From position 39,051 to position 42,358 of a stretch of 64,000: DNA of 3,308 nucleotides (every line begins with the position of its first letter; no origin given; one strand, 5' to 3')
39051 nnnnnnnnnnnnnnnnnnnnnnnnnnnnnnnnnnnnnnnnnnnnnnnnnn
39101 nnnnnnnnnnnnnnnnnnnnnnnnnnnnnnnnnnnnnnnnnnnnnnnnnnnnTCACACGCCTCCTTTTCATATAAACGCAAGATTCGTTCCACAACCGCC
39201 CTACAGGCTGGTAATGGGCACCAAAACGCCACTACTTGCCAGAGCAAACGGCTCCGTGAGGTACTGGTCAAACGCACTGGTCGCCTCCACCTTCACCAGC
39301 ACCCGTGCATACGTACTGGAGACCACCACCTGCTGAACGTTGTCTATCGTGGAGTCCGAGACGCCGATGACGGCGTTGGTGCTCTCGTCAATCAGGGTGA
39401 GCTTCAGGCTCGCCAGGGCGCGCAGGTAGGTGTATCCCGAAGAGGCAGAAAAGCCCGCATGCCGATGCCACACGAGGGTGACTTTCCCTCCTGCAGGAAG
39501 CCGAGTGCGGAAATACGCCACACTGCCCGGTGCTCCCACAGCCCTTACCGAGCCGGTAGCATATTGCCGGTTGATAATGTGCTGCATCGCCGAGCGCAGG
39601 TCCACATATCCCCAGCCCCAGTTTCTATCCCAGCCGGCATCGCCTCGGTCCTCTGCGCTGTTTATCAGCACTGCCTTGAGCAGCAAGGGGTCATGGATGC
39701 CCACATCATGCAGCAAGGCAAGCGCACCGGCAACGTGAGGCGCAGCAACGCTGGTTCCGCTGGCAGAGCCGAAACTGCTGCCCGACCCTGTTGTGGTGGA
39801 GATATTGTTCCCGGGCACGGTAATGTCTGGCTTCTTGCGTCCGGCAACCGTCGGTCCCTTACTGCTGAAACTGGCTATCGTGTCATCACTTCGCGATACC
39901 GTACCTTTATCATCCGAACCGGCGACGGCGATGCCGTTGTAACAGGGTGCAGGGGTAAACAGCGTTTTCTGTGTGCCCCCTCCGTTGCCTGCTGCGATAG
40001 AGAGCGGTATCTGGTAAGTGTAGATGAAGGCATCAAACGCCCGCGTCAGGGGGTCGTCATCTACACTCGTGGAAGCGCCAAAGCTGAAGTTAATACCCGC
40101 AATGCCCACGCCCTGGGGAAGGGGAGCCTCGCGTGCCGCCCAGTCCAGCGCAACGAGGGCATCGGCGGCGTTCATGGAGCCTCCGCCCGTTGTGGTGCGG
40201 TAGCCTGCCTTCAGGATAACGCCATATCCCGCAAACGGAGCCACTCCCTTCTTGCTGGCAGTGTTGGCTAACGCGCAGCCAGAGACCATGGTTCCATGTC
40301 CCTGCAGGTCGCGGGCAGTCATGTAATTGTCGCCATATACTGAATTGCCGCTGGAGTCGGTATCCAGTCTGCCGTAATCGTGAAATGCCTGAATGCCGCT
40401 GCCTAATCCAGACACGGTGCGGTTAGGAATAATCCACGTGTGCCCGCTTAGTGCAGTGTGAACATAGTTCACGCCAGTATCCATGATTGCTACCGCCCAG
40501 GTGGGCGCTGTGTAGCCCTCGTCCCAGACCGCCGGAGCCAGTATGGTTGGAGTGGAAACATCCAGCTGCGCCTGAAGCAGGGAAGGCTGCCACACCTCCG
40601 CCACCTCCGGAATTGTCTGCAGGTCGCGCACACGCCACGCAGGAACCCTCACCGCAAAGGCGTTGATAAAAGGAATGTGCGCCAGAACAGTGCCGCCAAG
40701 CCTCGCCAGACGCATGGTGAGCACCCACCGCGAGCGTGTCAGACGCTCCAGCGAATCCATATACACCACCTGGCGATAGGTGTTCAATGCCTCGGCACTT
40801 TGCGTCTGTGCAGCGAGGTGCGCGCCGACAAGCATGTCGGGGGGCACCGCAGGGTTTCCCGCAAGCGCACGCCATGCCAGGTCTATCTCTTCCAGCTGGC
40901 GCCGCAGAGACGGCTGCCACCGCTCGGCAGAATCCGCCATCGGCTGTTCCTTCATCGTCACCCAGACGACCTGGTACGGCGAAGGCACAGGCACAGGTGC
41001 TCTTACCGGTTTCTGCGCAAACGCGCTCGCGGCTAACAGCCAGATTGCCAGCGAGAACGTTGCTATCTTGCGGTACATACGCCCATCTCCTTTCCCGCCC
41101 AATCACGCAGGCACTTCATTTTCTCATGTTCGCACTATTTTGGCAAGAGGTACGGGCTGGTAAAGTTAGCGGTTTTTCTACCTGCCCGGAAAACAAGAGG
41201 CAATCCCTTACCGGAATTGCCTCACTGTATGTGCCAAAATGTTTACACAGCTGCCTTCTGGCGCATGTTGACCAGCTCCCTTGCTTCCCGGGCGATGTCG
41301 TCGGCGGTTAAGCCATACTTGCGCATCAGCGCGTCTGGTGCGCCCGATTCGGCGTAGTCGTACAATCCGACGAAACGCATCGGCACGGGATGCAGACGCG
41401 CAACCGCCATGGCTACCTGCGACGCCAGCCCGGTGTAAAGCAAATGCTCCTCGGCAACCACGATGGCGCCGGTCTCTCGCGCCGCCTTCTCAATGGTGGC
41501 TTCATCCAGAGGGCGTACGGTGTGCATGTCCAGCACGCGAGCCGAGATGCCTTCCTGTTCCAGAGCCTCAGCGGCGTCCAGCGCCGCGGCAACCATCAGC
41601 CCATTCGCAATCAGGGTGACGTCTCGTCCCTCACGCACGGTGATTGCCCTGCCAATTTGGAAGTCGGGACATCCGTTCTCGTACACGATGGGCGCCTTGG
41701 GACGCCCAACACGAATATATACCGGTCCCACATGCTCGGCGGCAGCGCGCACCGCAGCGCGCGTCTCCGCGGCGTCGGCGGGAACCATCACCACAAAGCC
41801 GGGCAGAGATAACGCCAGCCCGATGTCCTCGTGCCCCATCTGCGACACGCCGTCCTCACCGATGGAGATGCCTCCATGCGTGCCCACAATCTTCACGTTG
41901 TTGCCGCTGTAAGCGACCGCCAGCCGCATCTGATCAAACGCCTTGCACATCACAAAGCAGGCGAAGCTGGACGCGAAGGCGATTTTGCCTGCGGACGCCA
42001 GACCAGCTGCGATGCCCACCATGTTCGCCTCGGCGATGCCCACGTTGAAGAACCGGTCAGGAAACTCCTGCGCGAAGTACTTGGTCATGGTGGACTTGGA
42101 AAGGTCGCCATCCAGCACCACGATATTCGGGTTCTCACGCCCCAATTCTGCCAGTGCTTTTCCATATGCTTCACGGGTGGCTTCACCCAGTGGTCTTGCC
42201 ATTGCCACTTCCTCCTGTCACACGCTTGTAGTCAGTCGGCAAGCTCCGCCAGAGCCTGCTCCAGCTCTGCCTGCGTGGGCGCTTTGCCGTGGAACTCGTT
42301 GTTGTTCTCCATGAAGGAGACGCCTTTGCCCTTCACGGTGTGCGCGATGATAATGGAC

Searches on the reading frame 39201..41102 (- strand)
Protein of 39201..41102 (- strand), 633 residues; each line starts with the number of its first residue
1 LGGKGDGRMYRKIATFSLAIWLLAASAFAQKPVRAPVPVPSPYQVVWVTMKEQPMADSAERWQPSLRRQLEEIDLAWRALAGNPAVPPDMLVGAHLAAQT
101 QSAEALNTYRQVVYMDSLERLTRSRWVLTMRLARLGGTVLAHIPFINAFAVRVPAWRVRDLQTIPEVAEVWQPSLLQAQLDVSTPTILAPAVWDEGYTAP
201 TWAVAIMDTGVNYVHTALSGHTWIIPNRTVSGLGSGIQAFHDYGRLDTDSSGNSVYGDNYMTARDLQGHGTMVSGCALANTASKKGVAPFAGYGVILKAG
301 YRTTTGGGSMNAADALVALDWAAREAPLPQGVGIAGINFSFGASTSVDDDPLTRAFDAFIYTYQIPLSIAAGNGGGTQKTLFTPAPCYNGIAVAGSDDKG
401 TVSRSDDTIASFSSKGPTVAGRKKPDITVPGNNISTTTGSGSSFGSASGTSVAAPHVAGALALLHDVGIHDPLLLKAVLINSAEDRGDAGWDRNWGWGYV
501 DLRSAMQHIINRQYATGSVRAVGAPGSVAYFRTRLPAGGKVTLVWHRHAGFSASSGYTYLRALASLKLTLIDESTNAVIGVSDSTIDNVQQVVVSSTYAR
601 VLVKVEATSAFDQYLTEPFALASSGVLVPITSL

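Call 15: search_protein_families(library=pfam, proteins=[window:39201-41102:-], max_evalue=0.001)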
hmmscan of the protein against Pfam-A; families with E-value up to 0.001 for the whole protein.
window:39201-41102:- (633 aa): 1 family
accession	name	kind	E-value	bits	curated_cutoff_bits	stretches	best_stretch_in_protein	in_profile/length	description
PF00082.27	Peptidase_S8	-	1.3e-38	133.4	21.8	1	203-498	5-288/288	Subtilase family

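Call 90: search_protein_families(library=ncbifam, proteins=[window:39201-41102:-], max_evalue=0.001)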
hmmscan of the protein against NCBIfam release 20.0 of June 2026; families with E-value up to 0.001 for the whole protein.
window:39201-41102:- (633 aa): 6 families
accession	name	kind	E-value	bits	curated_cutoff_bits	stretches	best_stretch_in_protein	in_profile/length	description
TIGR03921.1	T7SS_mycosin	equivalog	4.9e-16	58.8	278.75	1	244-511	28-290/353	type VII secretion-associated serine protease mycosin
NF040809.1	germ_prot_CspBA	exception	3.3e-15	54.8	1250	1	404-506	413-522/1099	bifunctional germination protease/germinant receptor pseudoprotease CspBA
NF040553.1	SGO_0316_fam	subfamily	8.6e-09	33.6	1400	1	407-466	651-709/1486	SGO_0316/SGO_0317 family LPXTG-anchored serine peptidase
NF033595.1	denti_PrtP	equivalog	1.4e-08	33.9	300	1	369-511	371-507/606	dentilisin complex serine proteinase subunit PrtP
NF051851.1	AtpSerPepEprS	equivalog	1.1e-05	23.6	1700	1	427-507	281-364/988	autotransporter serine peptidase EprS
NF040808.2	CspC_non_triad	exception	7.6e-05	21.3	675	0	405-467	439-500/556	bile acid germinant receptor pseudoprotease CspC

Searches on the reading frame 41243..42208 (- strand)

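Call 15: search_protein_families(library=pfam, proteins=[window:41243-42208:-], max_evalue=0.001)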
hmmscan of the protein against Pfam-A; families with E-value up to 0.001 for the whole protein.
window:41243-42208:- (321 aa): 4 families
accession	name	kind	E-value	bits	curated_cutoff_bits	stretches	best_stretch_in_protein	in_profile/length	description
PF02779.29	Transket_pyr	-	1.6e-42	145.6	27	1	10-171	4-171/174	Transketolase, pyrimidine binding domain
PF02780.25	Transketolase_C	-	5.5e-32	110.7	25.9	1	186-305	1-124/124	Transketolase, C-terminal domain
PF22613.1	Transketolase_C_1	-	4.8e-08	33.6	27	1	193-301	10-113/113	Transketolase-like TK C-terminal domain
PF17147.9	PFOR_II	-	0.00011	22.9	27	1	196-280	2-89/102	Pyruvate:ferredoxin oxidoreductase core domain II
